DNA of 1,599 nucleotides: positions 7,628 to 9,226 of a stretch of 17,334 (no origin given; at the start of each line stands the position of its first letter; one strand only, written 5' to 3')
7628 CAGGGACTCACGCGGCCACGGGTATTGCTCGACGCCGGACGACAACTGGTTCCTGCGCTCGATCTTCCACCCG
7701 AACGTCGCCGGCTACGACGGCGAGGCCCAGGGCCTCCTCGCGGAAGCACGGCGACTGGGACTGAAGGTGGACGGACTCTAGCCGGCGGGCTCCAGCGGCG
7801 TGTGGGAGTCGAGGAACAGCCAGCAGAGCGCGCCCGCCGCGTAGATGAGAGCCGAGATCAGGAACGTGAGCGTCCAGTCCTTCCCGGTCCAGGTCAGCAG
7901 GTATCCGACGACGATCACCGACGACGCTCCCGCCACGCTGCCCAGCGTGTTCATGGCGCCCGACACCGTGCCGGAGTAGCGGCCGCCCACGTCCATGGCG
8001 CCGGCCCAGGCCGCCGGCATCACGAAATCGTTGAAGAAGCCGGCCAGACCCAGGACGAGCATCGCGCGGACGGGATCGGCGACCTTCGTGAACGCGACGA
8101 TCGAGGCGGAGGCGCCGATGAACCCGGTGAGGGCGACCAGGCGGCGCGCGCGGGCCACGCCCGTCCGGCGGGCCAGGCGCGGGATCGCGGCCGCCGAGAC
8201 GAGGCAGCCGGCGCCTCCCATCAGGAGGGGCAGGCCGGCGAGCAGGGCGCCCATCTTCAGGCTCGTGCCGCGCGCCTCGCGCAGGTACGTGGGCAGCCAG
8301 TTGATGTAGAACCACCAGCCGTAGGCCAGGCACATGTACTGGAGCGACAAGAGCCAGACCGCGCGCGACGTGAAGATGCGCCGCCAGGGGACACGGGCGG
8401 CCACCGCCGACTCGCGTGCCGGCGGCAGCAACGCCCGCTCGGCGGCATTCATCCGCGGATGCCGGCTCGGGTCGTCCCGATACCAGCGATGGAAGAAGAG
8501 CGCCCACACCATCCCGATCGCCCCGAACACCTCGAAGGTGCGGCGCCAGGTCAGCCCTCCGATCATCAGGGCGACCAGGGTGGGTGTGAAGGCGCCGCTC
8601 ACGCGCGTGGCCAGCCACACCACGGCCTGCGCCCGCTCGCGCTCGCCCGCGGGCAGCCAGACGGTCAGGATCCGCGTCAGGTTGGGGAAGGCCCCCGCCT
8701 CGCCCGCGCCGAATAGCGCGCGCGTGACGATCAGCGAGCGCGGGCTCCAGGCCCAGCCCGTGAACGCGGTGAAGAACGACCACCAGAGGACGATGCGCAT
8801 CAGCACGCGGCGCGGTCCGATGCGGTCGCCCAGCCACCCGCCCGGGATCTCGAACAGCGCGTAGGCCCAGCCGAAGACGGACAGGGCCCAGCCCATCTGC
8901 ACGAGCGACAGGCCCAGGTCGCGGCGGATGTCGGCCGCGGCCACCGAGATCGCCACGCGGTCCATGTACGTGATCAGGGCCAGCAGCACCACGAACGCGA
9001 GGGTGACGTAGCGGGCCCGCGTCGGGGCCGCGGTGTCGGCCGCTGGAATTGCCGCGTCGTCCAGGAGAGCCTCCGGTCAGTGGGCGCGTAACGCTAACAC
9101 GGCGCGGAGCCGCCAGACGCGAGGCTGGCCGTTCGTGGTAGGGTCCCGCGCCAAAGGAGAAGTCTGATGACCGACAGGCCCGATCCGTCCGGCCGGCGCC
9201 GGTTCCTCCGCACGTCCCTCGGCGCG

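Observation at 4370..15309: Neighbourhood logic suggests an oxidise-outside, import-the-acid aldose pathway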

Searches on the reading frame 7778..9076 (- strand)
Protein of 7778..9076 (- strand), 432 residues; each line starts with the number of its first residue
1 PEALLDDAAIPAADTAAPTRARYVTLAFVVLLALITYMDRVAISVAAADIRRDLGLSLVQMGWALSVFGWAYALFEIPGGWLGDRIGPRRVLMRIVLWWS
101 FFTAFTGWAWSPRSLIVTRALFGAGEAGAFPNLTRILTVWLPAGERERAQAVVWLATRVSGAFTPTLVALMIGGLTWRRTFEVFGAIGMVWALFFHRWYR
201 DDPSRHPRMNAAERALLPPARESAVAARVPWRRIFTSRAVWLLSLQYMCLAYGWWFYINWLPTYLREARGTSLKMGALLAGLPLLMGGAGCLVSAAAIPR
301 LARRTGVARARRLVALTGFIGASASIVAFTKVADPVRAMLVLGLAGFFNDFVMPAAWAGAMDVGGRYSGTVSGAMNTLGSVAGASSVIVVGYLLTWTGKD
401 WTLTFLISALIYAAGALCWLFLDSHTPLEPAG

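Call 7: search_protein_families(library=pfam, proteins=[window:7778-8992:-], max_evalue=0.01)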
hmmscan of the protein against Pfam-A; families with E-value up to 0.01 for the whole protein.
window:7778-8992:- (404 aa): 1 family
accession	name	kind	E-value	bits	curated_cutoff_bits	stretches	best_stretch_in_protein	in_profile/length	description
PF07690.21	MFS_1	-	1.4e-54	185.8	33.4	2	2-356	2-344/347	Major Facilitator Superfamily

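Call 8: search_protein_families(library=ncbifam, proteins=[window:7778-8992:-], max_evalue=0.01)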
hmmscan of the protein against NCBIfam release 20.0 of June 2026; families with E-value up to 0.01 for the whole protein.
window:7778-8992:- (404 aa): 26 families (the best 25 are shown)
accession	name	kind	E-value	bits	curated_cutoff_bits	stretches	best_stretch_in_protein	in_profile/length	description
TIGR00893.1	2A0114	subfamily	8.6e-72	242.2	395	1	3-393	1-397/399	D-galactonate transporter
TIGR00894.1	2A0114euk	subfamily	1.1e-43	149.5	626.45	1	31-391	76-446/465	Na(+)-dependent inorganic phosphate cotransporter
TIGR00881.1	2A0104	subfamily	1.4e-34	119.7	407.75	1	6-370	5-374/379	phosphoglycerate transporter protein PgtP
NF008586.0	PRK11551.1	equivalog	4.1e-22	78.7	410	1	2-389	21-390/406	3-(3-hydroxy-phenyl)propionate transporter MhpT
TIGR02332.1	HpaX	equivalog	6.6e-22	78.2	615.4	1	3-381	15-408/412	4-hydroxyphenylacetate permease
TIGR00895.1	2A0115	subfamily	3e-19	69.2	418.55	1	3-366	24-398/398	aromatic acid/H+ symport family MFS transporter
TIGR00711.1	efflux_EmrB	subfamily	3.2e-15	55.8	230.2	1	4-166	10-175/485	DHA2 family efflux MFS transporter permease subunit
NF012169.0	qepA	equivalog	8.6e-09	34.5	1075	1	3-153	28-179/511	fluoroquinolone efflux MFS transporter QepA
NF049980.1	SfMCT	equivalog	2.2e-08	33.2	320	1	14-382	20-377/378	L-lactate MFS transporter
TIGR00880.1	2_A_01_02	superfamily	4e-08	33.5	131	1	34-167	1-134/141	multidrug resistance protein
TIGR00710.1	efflux_Bcr_CflA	subfamily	2.9e-07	30.3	200.9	1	19-385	28-378/385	Bcr/CflA family efflux MFS transporter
TIGR00886.1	2A0108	subfamily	1.2e-06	27.9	311.7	1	14-316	19-328/368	NarK family nitrate/nitrite MFS transporter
NF002921.0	PRK03545.1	equivalog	1.2e-06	27.8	401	1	20-177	37-194/396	sugar transporter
NF000025.1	MFS_efflux_tcmA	exception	3e-06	26.2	999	1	8-161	38-191/538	tetracenomycin C efflux MFS transporter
NF011571.1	PRK14995.1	subfamily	6.7e-06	25.1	701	1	2-153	12-164/493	SmvA family efflux MFS transporter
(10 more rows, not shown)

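Call 23: search_solved_structures(query=window:7778-8992:-, max_evalue=0.00001)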
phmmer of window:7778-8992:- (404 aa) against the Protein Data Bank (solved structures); distinct sequences matched with E-value up to 0.00001: 16.
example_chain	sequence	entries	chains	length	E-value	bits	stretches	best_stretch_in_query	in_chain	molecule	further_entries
6e9n_A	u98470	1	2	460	1.2e-40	143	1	4-394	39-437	D-galactonate transport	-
6e9o_B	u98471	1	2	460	3.2e-40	141.6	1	4-394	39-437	D-galactonate transport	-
8dwi_A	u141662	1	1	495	4.3e-30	108.2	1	33-391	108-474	Sialin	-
8u3d_A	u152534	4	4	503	4.5e-30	108.2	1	33-391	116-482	Sialin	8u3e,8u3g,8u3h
9ayb_A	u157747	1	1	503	4.6e-30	108.1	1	33-391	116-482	Sialin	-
8u3f_A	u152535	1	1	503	9.5e-30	107.1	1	33-391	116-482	Sialin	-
8sbe_A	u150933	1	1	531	1.9e-27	99.5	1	36-393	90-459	Vesicular glutamate transporter 2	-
7t3o_A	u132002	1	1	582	2.6e-27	99.1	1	36-393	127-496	Vesicular glutamate transporter 2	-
7t3n_A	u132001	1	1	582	1.8e-26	96.3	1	36-393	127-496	Vesicular glutamate transporter 2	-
9wix_A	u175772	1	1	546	5.7e-25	91.4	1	38-391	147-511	Vesicular glutamate transporter 3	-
8ufe_A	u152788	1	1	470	5e-11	45.4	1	6-196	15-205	Integral membrane efflux protein EfpA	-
9vhd_B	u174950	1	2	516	5.4e-11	45.3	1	6-196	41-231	Putative MFS-type transporter EfpA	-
8x6x_A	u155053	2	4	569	1.2e-10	44.2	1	6-189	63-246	Uncharacterized MFS-type transporter EfpA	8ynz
8ufd_A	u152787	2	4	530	7e-10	41.7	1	6-189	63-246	Integral membrane efflux protein EFPA | Efflux pump A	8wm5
9bii_A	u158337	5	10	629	1.8e-09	40.3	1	6-189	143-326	Uncharacterized MFS-type transporter EfpA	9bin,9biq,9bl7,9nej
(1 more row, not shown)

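Call 48: search_solved_structures(query=window:7778-9076:-, max_evalue=1e-30, show_alignments=1)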
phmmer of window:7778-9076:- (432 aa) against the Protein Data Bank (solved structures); distinct sequences matched with E-value up to 1e-30: 2.
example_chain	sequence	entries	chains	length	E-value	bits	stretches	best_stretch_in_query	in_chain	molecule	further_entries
6e9n_A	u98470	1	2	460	1.9e-45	158.9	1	13-422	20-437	D-galactonate transport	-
6e9o_B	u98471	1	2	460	5e-45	157.5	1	13-422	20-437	D-galactonate transport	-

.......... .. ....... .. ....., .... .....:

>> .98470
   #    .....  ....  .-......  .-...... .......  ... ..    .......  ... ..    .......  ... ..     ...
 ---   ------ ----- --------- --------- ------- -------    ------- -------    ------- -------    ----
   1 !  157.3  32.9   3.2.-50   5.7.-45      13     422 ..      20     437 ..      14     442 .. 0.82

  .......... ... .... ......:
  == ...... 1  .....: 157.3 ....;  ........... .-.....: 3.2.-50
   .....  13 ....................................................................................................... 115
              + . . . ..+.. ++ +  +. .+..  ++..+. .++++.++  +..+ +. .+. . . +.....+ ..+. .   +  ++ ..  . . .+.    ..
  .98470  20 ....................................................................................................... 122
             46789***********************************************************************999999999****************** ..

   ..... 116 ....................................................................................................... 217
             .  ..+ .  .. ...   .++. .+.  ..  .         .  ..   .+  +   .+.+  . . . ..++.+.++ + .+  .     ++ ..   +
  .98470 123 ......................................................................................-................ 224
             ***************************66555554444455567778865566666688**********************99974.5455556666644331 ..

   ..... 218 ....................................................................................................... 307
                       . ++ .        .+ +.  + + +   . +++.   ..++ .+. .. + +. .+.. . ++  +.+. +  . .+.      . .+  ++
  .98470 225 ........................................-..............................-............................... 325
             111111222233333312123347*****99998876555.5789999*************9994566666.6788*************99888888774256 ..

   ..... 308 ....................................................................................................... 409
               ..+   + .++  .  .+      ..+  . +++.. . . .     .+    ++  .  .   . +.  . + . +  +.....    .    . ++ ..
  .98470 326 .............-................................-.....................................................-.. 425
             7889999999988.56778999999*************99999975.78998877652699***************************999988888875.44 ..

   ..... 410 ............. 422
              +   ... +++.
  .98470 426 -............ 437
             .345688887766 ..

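Call 54: find_homologous_proteins(query=window:7778-8992:-, max_evalue=1e-30)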
Query window:7778-8992:- (404 aa): 5289 proteins with E <= 1e-30 among 8000 candidates; the best 120 are listed.
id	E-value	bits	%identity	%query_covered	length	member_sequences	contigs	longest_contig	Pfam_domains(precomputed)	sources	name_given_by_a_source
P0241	5.5e-262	887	100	100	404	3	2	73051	PF07690.22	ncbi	-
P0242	1.4e-232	790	90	99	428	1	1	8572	PF07690.22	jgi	jgi:MFS transporter, ACS family, glucarate transporter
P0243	1.1e-230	784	88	100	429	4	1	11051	PF07690.22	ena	-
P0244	1.5e-230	783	89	99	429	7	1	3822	PF07690.22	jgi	-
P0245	7.3e-230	781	89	98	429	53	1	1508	PF07690.22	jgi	jgi:ACS family glucarate transporter-like MFS transporter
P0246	1.4e-228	777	88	99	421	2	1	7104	PF07690.22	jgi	jgi:MFS transporter, ACS family, glucarate transporter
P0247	2.0e-212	724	81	100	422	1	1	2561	PF07690.22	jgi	jgi:sugar phosphate permease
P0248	4.9e-206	703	78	100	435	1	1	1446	PF07690.22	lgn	-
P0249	7.3e-206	702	79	99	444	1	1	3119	PF07690.22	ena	-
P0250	1.4e-205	701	78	99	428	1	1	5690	PF07690.22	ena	-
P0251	8.0e-205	699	79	99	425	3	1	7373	PF07690.22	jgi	-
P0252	6.0e-204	696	78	99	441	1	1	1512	PF07690.22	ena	-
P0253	2.5e-203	694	78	99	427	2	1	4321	PF07690.22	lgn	-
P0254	3.2e-203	693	78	99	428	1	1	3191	PF07690.22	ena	-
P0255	3.5e-203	693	78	99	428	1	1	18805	PF07690.22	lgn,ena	-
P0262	9.7e-201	685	77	99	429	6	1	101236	PF07690.22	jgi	jgi:ACS family glucarate transporter-like MFS transporter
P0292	7.1e-198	676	74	100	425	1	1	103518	PF07690.22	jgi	jgi:MFS transporter, ACS family, glucarate transporter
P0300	2.4e-197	674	75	99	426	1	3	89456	PF07690.22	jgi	-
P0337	3.4e-196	670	73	100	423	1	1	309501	PF07690.22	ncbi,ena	-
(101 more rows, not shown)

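Call 56: find_encoding_contigs(protein=P0292, flank=10000, max_places=1)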
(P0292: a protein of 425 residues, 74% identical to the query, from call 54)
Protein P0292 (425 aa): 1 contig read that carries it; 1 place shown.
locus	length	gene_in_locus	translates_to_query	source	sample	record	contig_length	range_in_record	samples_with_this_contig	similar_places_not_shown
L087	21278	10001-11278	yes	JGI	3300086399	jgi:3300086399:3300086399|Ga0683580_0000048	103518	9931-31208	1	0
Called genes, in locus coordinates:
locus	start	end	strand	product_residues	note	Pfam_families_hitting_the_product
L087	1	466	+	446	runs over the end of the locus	PF01408:GFO_IDH_MocA, PF19051:GFO_IDH_MocA_C2, PF22725:GFO_IDH_MocA_C3 (weak)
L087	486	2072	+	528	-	PF00034:Cytochrom_C (weak), PF13442:Cytochrome_CBB3, PF07995:GSDH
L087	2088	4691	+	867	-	PF23500:DUF7133, PF02985:HEAT (faint), PF13646:HEAT_2 (weak), PF00034:Cytochrom_C, PF13442:Cytochrome_CBB3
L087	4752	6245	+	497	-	PF00036:EF-hand_1 (faint), PF13202:EF-hand_5 (faint), PF13405:EF-hand_6 (faint), PF13499:EF-hand_7 (faint), PF06283:ThuA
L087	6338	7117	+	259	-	PF01557:FAA_hydrolase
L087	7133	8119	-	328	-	PF08240:ADH_N, PF00107:ADH_zinc_N, PF13602:ADH_zinc_N_2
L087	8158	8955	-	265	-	PF01557:FAA_hydrolase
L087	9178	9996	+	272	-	PF06439:3keto-disac_hyd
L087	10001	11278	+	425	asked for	PF07690:MFS_1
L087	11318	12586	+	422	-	PF00753:Lactamase_B, PF23023:Anti-Pycsar_Apyc1 (faint), PF12706:Lactamase_B_2 (weak)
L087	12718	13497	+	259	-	PF00106:adh_short, PF08659:KR, PF13561:adh_short_C2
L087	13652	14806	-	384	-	PF00561:Abhydrolase_1, PF12146:Hydrolase_4, PF12697:Abhydrolase_6, PF02627:CMD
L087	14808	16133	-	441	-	PF00206:Lyase_1, PF10397:ADSL_C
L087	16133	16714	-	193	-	PF00775:Dioxygenase_C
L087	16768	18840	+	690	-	PF02254:TrkA_N (faint), PF02737:3HCDH_N, PF00725:3HCDH, PF00378:ECH_1, PF16113:ECH_2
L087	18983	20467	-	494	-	PF00005:ABC_tran, PF13304:AAA_21 (faint), PF00005:ABC_tran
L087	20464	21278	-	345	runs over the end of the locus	PF00532:Peripla_BP_1, PF13407:Peripla_BP_4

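Call 57: find_encoding_contigs(protein=P0337, flank=10000, max_places=1)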
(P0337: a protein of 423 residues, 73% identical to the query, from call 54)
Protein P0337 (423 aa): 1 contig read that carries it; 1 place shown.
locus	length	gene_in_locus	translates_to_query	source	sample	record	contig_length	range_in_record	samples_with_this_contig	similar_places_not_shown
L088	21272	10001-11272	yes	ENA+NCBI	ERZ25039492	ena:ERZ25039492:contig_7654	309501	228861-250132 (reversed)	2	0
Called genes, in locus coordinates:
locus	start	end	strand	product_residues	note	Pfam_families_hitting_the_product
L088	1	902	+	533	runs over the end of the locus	PF00034:Cytochrom_C (weak), PF13442:Cytochrome_CBB3, PF07995:GSDH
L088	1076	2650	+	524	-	PF00036:EF-hand_1 (faint), PF13202:EF-hand_5 (faint), PF13405:EF-hand_6 (faint), PF13499:EF-hand_7 (faint), PF06283:ThuA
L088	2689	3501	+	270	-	PF01557:FAA_hydrolase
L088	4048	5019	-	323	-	PF08240:ADH_N, PF00107:ADH_zinc_N, PF13602:ADH_zinc_N_2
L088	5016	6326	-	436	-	PF12797:Fer4_2 (faint), PF12838:Fer4_7, PF13183:Fer4_8, PF13187:Fer4_9 (faint), PF13237:Fer4_10 (faint), PF13484:Fer4_16 (weak), PF13534:Fer4_17, PF02754:CCG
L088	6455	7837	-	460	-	PF01565:FAD_binding_4, PF02913:FAD-oxidase_C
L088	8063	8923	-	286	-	PF01557:FAA_hydrolase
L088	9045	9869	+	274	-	PF06439:3keto-disac_hyd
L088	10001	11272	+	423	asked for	PF07690:MFS_1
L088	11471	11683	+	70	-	-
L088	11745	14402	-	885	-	PF00069:Pkinase, PF07714:PK_Tyr_Ser-Thr, PF03109:ABC1 (weak), PF26549:Tricorn_N, PF26550:Tricorn_2nd, PF07676:PD40, PF26549:Tricorn_N, PF26549:Tricorn_N, +4 more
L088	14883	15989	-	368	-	PF07690:MFS_1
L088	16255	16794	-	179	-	PF01978:TrmB, PF12802:MarR_2, PF01047:MarR, PF13412:HTH_24 (weak), PF13463:HTH_27, PF09339:HTH_IclR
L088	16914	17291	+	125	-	PF12840:HTH_20, PF01022:HTH_5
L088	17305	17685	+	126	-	PF06953:ArsD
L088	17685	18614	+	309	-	PF00142:Fer4_NifH (weak), PF02374:ArsA_ATPase, PF13614:AAA_31, PF01656:CbiA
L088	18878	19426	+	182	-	PF02374:ArsA_ATPase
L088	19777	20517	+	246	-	PF02525:Flavodoxin_2, PF03358:FMN_red (faint)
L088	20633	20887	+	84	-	-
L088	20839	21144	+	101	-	PF01402:RHH_1 (weak)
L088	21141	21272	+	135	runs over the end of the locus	PF01850:PIN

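Call 75: find_encoding_contigs(protein=P0262, flank=10000, max_places=1)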
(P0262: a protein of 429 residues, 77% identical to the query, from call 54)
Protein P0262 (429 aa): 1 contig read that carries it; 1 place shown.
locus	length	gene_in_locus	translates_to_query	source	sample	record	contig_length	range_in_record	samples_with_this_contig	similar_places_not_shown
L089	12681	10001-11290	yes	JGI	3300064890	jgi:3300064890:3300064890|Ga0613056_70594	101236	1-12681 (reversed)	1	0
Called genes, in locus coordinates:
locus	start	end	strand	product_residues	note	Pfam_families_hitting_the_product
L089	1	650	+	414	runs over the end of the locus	PF13424:TPR_12 (faint), PF04542:Sigma70_r2, PF08281:Sigma70_r4_2, PF20239:DUF6596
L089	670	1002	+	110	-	PF03795:YCII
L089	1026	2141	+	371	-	PF02012:BNR (faint), PF15902:Sortilin-Vps10 (weak)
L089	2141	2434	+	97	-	-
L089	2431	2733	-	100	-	-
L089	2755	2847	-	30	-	-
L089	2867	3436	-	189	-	PF04542:Sigma70_r2, PF08281:Sigma70_r4_2, PF04545:Sigma70_r4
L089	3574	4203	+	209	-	PF13618:Gluconate_2-dh3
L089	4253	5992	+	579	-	PF00732:GMC_oxred_N, PF00890:FAD_binding_2 (faint), PF05199:GMC_oxred_C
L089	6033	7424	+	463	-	PF13442:Cytochrome_CBB3, PF07995:GSDH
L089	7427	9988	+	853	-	PF23500:DUF7133, PF13646:HEAT_2 (faint), PF00034:Cytochrom_C (weak), PF13442:Cytochrome_CBB3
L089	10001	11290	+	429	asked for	PF07690:MFS_1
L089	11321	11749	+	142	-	PF07978:NIPSNAP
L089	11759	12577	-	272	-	PF06283:ThuA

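Call 76: find_encoding_contigs(protein=P0300, flank=10000, max_places=1)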
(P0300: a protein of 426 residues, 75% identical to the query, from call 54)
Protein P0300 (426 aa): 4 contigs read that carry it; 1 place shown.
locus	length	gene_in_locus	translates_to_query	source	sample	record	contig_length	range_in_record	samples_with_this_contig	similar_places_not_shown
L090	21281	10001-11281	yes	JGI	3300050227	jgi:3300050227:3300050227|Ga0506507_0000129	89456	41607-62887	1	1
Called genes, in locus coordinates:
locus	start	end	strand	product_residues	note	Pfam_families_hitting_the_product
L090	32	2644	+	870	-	PF23500:DUF7133, PF13646:HEAT_2 (weak), PF00034:Cytochrom_C, PF13442:Cytochrome_CBB3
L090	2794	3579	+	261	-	PF06283:ThuA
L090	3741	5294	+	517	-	PF00036:EF-hand_1 (faint), PF13405:EF-hand_6 (faint), PF13499:EF-hand_7 (faint), PF06283:ThuA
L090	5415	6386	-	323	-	PF08240:ADH_N, PF00107:ADH_zinc_N, PF13602:ADH_zinc_N_2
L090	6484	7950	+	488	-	PF00753:Lactamase_B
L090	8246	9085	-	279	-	PF01557:FAA_hydrolase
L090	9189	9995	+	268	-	PF06439:3keto-disac_hyd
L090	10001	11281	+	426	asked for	PF07690:MFS_1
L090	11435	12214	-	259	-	PF00106:adh_short, PF08659:KR, PF13561:adh_short_C2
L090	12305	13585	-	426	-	PF00753:Lactamase_B, PF12706:Lactamase_B_2 (weak)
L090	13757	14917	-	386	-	PF00561:Abhydrolase_1, PF03096:Ndr, PF12146:Hydrolase_4, PF12697:Abhydrolase_6, PF02627:CMD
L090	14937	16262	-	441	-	PF00206:Lyase_1, PF10397:ADSL_C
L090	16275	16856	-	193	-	PF00775:Dioxygenase_C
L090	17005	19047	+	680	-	PF02737:3HCDH_N, PF03446:NAD_binding_2 (faint), PF00725:3HCDH, PF00378:ECH_1, PF16113:ECH_2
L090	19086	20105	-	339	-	PF00248:Aldo_ket_red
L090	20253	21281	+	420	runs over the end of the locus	PF06134:RhaA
